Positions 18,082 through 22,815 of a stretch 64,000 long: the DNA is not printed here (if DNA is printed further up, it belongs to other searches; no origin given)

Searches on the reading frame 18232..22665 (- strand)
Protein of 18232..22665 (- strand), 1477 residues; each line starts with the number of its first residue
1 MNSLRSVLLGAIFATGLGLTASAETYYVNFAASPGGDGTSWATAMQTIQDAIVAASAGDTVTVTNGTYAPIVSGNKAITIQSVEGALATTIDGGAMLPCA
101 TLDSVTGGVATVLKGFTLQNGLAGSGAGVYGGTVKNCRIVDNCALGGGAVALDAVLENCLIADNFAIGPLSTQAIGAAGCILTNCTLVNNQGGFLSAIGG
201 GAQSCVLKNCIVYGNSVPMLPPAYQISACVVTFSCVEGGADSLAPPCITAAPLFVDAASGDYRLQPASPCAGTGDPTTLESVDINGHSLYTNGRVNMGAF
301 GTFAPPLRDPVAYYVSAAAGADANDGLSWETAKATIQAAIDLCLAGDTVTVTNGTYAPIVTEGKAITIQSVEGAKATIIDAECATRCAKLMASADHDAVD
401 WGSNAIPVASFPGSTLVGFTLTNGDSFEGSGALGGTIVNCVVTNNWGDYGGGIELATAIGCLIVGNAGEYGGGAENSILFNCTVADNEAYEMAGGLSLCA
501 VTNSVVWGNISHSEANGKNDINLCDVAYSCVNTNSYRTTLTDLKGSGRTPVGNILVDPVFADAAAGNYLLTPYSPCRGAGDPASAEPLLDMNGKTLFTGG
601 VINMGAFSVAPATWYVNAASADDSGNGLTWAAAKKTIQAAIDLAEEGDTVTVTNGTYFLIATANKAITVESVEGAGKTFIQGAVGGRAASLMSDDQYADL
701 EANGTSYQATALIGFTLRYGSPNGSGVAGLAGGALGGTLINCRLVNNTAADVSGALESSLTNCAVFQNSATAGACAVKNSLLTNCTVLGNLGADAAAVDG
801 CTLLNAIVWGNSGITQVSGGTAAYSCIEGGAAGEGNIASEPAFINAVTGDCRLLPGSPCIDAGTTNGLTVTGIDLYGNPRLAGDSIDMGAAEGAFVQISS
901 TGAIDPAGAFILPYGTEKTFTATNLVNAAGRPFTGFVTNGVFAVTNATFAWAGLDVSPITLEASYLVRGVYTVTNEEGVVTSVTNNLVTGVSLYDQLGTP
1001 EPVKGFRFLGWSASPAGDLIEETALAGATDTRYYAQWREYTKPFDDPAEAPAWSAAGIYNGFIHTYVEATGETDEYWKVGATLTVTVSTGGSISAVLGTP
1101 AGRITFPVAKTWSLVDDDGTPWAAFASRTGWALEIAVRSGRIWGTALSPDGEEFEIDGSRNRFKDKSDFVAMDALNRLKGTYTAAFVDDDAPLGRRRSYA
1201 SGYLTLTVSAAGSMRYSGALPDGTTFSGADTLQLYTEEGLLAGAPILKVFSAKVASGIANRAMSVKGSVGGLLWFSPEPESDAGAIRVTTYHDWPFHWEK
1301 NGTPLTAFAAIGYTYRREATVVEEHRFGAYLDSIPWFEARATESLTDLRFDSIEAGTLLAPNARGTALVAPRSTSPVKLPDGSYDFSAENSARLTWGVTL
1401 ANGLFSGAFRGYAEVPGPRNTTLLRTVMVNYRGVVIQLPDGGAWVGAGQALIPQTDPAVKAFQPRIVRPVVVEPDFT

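Call 12: search_protein_families(library=pfam, proteins=[window:18232-22665:-], max_evalue=0.001)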
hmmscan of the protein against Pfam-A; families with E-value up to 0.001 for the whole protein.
window:18232-22665:- (1477 aa): 1 family
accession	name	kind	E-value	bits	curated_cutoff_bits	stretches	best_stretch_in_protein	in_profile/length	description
PF17161.10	DUF5123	-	8e-10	40.3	35.1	0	182-276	3-111/113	Domain of unknown function (DUF5123)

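Call 67: search_protein_families(library=ncbifam, proteins=[window:18232-22665:-], max_evalue=0.01)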
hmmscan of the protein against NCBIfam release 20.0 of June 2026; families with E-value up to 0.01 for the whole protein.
window:18232-22665:- (1477 aa): 4 families
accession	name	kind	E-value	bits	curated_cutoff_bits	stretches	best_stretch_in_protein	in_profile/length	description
NF041518.1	choice_anch_Q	domain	1.8e-13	50.5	25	1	847-892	13-56/58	choice-of-anchor Q domain-containing protein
TIGR04247.1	NosD_copper_fam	subfamily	1.7e-08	33.4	300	0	48-101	1-51/377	nitrous oxide reductase family maturation protein NosD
NF047854.1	LIC10774_subfam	equivalog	2.1e-05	23.6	380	0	612-657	59-103/358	LIC10774/LIC10365 family surface protein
NF004937.0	PRK06290.1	equivalog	0.00036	19.3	585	0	22-91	179-244/410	LL-diaminopimelate aminotransferase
